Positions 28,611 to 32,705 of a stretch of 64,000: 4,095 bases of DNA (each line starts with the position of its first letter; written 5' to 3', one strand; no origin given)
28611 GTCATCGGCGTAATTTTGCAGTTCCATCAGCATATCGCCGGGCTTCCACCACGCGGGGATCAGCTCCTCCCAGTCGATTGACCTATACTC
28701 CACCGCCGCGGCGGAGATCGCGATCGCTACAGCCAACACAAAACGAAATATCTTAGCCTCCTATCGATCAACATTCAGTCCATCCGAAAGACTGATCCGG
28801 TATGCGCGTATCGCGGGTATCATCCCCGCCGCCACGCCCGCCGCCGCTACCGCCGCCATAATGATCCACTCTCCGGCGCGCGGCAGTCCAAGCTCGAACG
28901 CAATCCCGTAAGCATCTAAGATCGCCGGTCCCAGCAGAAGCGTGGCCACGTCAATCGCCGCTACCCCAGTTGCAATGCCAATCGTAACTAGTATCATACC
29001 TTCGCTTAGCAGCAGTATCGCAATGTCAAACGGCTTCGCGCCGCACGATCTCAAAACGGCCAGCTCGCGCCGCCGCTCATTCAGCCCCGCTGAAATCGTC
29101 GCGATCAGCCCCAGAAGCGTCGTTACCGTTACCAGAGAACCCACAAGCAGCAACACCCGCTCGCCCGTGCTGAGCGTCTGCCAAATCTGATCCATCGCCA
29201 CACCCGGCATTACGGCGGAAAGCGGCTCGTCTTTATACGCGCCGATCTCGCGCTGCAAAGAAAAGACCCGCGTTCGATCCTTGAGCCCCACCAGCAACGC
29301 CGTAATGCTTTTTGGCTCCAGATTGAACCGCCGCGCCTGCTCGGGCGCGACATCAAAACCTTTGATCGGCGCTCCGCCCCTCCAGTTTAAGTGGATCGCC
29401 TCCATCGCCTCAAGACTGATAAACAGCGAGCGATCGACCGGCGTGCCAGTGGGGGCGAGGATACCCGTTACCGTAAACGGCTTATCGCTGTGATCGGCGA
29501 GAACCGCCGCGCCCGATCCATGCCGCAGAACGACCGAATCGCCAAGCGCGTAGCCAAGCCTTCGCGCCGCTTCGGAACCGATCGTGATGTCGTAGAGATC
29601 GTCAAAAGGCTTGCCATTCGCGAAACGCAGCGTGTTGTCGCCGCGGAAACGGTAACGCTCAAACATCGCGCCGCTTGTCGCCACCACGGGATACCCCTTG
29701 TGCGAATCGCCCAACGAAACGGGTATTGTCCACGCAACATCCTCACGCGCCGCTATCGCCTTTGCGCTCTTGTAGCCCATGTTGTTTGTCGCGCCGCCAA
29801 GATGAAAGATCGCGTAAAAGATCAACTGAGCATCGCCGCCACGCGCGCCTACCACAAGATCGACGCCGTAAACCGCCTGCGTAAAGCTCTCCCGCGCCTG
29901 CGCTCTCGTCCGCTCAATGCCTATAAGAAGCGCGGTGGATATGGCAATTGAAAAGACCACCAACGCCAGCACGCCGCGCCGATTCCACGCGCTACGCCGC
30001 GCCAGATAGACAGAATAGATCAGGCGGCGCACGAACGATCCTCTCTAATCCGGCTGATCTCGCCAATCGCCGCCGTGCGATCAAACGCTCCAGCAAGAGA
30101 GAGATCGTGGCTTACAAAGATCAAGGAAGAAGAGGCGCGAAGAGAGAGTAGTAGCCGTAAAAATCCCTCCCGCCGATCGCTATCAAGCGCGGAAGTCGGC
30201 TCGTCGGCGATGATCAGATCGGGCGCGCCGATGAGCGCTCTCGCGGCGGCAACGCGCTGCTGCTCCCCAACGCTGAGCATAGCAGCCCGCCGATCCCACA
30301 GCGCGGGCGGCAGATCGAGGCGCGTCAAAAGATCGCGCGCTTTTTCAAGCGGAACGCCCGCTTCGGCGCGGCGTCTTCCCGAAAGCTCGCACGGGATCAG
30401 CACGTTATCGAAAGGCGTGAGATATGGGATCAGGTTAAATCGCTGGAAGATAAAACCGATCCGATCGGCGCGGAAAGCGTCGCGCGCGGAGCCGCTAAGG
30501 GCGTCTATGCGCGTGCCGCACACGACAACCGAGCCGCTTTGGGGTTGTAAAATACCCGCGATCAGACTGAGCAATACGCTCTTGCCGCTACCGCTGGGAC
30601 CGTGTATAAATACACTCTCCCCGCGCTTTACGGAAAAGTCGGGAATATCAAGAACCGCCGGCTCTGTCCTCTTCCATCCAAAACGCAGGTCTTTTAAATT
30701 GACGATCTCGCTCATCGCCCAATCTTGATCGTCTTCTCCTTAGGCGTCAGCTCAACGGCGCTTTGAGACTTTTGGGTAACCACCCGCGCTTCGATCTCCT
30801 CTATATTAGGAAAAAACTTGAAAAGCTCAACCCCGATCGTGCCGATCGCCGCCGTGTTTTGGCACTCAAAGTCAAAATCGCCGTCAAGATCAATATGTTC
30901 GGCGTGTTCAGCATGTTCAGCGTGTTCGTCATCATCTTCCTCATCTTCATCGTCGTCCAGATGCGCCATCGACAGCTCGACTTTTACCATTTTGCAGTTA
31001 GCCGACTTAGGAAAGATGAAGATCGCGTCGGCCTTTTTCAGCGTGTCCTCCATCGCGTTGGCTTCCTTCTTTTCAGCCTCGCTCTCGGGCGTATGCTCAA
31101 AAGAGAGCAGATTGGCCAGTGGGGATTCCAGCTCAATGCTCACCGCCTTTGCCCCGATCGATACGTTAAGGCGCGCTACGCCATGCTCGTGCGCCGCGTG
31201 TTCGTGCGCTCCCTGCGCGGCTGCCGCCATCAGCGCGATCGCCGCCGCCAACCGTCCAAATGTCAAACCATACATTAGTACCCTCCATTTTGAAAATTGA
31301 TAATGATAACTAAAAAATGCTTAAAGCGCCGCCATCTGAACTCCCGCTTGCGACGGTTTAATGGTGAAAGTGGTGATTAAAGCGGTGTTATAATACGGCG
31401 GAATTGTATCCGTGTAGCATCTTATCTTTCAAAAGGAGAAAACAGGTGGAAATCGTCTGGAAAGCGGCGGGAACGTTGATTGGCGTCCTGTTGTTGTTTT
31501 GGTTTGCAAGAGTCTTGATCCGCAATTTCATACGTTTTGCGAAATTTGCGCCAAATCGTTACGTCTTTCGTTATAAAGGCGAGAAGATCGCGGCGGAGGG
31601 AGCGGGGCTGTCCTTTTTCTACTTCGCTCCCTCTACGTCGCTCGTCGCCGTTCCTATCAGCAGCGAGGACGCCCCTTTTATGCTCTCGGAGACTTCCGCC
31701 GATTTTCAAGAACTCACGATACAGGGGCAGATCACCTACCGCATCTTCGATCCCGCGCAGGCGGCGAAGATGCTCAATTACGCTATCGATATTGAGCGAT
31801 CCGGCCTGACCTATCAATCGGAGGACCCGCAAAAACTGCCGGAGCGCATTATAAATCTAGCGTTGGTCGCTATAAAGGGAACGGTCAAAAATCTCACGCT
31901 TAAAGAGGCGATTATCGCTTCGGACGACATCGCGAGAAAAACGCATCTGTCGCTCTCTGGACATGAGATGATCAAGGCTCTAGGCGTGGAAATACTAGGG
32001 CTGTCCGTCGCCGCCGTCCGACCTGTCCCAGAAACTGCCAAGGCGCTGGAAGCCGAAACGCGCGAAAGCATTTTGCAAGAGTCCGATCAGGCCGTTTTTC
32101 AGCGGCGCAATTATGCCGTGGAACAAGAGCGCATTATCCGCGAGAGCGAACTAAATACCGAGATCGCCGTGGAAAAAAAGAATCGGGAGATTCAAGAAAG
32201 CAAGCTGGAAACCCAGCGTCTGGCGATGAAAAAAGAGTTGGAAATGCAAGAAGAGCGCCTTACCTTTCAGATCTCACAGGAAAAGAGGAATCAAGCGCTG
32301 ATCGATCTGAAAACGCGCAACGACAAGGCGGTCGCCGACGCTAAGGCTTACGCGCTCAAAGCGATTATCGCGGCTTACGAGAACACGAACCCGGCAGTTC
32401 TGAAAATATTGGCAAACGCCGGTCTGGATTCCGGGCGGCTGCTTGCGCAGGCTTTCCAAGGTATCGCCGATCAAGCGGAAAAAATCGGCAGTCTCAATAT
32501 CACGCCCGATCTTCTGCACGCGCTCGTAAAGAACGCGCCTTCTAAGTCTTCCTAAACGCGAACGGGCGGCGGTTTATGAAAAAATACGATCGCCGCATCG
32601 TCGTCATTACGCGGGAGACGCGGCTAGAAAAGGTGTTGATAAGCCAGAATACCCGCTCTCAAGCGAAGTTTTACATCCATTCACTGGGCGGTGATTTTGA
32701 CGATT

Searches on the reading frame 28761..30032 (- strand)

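Call 38: search_protein_families(library=pfam, proteins=[window:28761-30032:-], max_evalue=0.000001)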
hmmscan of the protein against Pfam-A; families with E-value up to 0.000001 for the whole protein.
window:28761-30032:- (423 aa): 2 families
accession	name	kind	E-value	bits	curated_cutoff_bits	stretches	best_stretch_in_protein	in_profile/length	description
PF02687.27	FtsX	-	1.8e-11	44.6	25.5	1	297-414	3-119/120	FtsX-like permease C-terminal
PF12704.14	MacB_PCD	-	1e-08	36.2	27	1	25-263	8-204/207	MacB-like periplasmic core domain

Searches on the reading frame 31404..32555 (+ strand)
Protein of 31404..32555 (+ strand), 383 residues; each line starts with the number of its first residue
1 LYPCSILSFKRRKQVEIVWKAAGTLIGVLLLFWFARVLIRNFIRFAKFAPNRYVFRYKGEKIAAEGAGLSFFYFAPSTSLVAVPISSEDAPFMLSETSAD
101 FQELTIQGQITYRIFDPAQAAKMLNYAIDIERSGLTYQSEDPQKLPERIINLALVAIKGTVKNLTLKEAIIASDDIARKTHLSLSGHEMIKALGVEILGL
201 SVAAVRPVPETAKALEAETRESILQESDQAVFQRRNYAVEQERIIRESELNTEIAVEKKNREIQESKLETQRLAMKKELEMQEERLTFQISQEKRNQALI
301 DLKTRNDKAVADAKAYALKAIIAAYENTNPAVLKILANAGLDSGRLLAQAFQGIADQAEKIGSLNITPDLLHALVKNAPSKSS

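Call 38: search_protein_families(library=pfam, proteins=[window:31404-32555:+], max_evalue=0.000001)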
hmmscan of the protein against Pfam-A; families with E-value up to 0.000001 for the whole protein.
window:31404-32555:+ (383 aa): 1 family
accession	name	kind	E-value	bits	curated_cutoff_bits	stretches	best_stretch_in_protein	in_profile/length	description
PF01145.31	Band_7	-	1.5e-11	45.1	23.6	1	58-231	14-169/176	SPFH domain / Band 7 family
